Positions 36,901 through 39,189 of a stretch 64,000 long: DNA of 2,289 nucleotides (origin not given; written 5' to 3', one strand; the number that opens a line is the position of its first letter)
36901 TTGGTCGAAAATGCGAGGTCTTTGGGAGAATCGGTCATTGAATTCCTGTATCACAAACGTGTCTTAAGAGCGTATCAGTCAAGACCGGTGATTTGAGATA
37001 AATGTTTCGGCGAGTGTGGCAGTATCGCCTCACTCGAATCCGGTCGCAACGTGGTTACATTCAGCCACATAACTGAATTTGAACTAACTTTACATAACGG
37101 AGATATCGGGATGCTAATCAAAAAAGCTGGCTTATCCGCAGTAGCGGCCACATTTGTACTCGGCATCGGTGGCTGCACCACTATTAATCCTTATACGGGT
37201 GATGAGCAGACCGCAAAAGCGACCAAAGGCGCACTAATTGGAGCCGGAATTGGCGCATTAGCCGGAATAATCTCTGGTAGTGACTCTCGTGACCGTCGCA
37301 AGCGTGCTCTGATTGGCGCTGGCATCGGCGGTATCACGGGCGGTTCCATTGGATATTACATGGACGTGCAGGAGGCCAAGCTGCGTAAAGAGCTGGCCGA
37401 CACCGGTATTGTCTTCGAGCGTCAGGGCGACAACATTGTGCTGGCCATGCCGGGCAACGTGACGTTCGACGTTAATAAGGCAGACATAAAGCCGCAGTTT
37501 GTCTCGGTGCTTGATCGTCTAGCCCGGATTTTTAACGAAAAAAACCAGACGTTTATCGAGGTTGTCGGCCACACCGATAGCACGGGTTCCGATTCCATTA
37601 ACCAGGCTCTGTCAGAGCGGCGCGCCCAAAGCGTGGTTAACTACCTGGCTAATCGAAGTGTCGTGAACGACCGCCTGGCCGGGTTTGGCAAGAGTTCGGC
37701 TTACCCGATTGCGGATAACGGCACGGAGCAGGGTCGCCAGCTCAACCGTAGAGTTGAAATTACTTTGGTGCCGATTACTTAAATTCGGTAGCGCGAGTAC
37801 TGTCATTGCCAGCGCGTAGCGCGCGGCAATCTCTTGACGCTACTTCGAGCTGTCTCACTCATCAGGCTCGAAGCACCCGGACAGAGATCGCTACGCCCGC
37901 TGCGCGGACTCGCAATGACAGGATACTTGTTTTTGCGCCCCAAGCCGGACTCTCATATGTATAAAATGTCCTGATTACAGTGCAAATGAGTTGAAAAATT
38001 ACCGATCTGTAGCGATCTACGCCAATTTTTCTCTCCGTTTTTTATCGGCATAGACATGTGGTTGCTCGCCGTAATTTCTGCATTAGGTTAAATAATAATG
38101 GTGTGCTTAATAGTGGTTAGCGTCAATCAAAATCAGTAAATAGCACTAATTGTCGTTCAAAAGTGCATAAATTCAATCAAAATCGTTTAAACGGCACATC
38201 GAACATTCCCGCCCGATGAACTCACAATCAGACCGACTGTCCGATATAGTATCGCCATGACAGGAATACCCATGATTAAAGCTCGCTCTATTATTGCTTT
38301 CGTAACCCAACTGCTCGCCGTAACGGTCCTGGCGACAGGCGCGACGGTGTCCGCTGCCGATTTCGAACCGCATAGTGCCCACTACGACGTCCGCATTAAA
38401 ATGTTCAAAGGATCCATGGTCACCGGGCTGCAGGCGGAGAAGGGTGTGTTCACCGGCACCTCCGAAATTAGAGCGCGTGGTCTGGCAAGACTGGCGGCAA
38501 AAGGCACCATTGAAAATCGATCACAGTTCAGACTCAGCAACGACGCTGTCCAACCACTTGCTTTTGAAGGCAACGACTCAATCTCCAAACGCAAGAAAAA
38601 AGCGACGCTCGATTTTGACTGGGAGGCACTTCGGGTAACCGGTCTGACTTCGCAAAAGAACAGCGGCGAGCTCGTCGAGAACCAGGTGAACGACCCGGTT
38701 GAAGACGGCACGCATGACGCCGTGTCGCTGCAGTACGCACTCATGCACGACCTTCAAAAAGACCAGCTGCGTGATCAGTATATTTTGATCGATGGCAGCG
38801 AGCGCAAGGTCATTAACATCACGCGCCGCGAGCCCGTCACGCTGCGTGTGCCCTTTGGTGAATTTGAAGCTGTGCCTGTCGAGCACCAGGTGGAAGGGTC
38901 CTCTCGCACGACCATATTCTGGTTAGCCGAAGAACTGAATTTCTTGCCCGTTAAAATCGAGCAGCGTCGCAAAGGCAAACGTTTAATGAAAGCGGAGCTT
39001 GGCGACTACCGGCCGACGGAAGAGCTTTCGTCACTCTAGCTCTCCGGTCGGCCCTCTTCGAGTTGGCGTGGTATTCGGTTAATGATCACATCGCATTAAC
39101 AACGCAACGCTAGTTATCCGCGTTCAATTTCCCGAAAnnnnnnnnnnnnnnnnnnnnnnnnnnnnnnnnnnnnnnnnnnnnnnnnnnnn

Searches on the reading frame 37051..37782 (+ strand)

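Call 42: search_protein_families(library=pfam, proteins=[window:37051-37782:+], max_evalue=0.001)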
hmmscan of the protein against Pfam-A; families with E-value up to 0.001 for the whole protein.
window:37051-37782:+ (243 aa): 3 families
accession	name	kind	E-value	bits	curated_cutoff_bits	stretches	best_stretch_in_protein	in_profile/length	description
PF00691.25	OmpA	-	9.5e-19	68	27.2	1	138-233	1-98/98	OmpA family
PF13441.11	Gly-zipper_YMGG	-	1.1e-10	41.5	28.9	1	56-103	2-45/45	YMGG-like Gly-zipper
PF13488.11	Gly-zipper_Omp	-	7e-09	35.9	25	1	63-108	1-46/46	Glycine zipper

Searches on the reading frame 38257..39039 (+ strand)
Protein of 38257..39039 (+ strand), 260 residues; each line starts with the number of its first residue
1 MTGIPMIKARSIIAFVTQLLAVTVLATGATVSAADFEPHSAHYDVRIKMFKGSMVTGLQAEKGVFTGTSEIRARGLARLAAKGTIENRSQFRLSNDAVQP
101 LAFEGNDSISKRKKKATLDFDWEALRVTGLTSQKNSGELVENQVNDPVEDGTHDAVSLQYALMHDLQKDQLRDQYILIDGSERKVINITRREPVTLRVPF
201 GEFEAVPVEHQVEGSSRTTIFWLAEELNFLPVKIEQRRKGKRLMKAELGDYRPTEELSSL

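Call 3: search_protein_families(library=pfam, proteins=[window:38257-39039:+], max_evalue=0.01)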
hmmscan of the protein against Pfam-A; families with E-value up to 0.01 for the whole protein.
window:38257-39039:+ (260 aa): 1 family
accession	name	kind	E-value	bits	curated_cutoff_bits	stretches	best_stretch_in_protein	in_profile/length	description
PF11306.15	DUF3108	-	1.1e-19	71.6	26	1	52-237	14-198/209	Protein of unknown function (DUF3108)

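Call 34: search_solved_structures(query=window:38257-39039:+, max_evalue=1)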
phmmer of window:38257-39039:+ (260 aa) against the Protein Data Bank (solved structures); distinct sequences matched with E-value up to 1: 0.

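Call 43: find_homologous_proteins(query=window:38257-39039:+, max_evalue=0.00001)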
Query window:38257-39039:+ (260 aa): 16 proteins with E <= 0.00001 among 1594 candidates.
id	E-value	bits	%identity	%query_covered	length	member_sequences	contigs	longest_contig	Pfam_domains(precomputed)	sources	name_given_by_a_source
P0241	7.0e-161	551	100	98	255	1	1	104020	PF11306.16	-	-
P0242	9.5e-106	371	69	98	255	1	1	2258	PF11306.16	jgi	-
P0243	5.0e-102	358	69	91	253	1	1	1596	PF11306.16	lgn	-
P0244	3.7e-99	349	66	96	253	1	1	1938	PF11306.16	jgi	-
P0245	7.0e-98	345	65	97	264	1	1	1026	PF11306.16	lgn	-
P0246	2.3e-97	343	67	85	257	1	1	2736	PF11306.16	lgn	-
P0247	2.2e-96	340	67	90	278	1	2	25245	PF11306.16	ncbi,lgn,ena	-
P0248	1.1e-92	328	66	85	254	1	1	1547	PF11306.16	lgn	-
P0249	3.6e-86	307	62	83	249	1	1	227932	PF11306.16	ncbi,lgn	ncbi:MAG: DUF3108 domain-containing protein [Pseudomonadota bacterium]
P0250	1.2e-50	190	64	58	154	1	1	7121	PF11306.16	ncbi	-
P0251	1.5e-47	180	42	87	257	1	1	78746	PF11306.16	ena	-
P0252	1.7e-45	173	41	95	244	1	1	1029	PF11306.16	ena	-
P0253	8.1e-43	165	39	92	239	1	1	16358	PF11306.16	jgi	jgi:hypothetical protein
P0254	1.9e-42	163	41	84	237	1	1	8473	PF11306.16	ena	-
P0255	6.3e-39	152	38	92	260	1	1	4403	PF11306.16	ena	-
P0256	3.3e-19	87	34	70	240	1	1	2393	PF11306.16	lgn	-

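Call 50: predict_structure(alignment_id=A3)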
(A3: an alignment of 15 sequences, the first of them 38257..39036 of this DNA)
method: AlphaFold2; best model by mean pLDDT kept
length: 260 residues; sequences in the alignment: 15
mean_pLDDT: 89.4   pTM: 0.81
mean pLDDT of the five models: 89.4, 89.1, 88.8, 88.0, 85.5
residues with pLDDT >= 90: 196; 70-90: 24; 50-70: 29; < 50: 11
segments of 3 or more residues with pLDDT < 50: 1-3, 257-260
pLDDT, mean of each block of 10 residues (from residue 1): 51 64 55 74 93 96 95 88 95 93 96 96 97 95 97 97 96 97 97 98 98 97 97 97 97 66
secondary structure, 60 per line:
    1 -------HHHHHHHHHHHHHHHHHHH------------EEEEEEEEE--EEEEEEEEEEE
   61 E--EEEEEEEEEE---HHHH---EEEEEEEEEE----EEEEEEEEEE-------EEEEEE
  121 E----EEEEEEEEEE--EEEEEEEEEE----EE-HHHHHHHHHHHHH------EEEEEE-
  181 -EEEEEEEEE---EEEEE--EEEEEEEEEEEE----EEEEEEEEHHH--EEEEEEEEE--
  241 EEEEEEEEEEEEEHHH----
elements in order: H8-26 E39-47 E50-61 E64-73 H77-80 E84-93 E98-107 E115-121 E126-135 E138-147 H155-167 E174-179 E182-190 E194-198 E201-212 E217-224 E230-238 E241-253

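Call 53: fold_search(model_id=the predicted structure, library=pdb)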
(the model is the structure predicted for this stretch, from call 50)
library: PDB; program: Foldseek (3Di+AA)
matches with E <= 10: 860; with E <= 0.001: 7
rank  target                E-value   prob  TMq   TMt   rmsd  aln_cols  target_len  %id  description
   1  9fqr_Xh               3.9e-05  1.00  0.56  0.45   5.6       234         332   14  96-nm repeat of axonemal doublet microtubules from bovine sperm (released 2025-03-26)
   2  3m4w_C                2.0e-04  1.00  0.35  0.33   7.7       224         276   10  Structural basis for the negative regulation of bacterial stress response by RseB (released 2010-05-05)
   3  2p4b_C                5.0e-04  1.00  0.28  0.28  10.7       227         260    9  Crystal structure of E.coli RseB (released 2007-05-22)
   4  3m4w_D                5.5e-04  1.00  0.34  0.33   7.8       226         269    8  Structural basis for the negative regulation of bacterial stress response by RseB (released 2010-05-05)
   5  2v43_A                5.5e-04  1.00  0.34  0.33   8.6       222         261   11  Crystal structure of RseB: a sensor for periplasmic stress response in E. coli (released 2007-08-28)
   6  3m4w_A                7.8e-04  1.00  0.35  0.32   7.8       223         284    9  Structural basis for the negative regulation of bacterial stress response by RseB (released 2010-05-05)
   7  7a0q_A                9.1e-04  0.92  0.20  0.18  13.6       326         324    8  Crystal structure of kievitone hydratase from Nectria haematococca (C2 SG) (released 2021-08-18)
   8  2zf3_A                1.1e-03  1.00  0.31  0.40  11.0       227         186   12  Crystal Structure of VioE (released 2008-01-01)
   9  6jla_B                2.3e-03  1.00  0.28  0.38   9.1       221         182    7  Crystal structure of a mouse ependymin related protein (released 2020-03-04)
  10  7a0t_B                2.5e-03  0.84  0.21  0.18  13.8       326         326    7  Crystal structure of kievitone hydratase from Nectria haematococca (P21 SG) (released 2021-08-18)
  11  2zf3_B                2.7e-03  1.00  0.31  0.42  12.1       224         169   10  Crystal Structure of VioE (released 2008-01-01)
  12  7a0t_A                2.8e-03  0.82  0.20  0.18  13.5       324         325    7  Crystal structure of kievitone hydratase from Nectria haematococca (P21 SG) (released 2021-08-18)
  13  9fzn_B                3.1e-03  0.41  0.16  0.14  14.9       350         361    7  25-phosphosteroid lyase (25-PSL) (released 2026-01-14)
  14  6in9_A                3.4e-03  0.25  0.14  0.14  19.5       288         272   11  Crystal structure of MucB in complex with MucA(peri) (released 2019-07-24)
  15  2zf4_C                3.6e-03  0.99  0.30  0.38  10.3       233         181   10  Crystal Structure of VioE complexed with phenylpyruvic acid (released 2008-01-01)
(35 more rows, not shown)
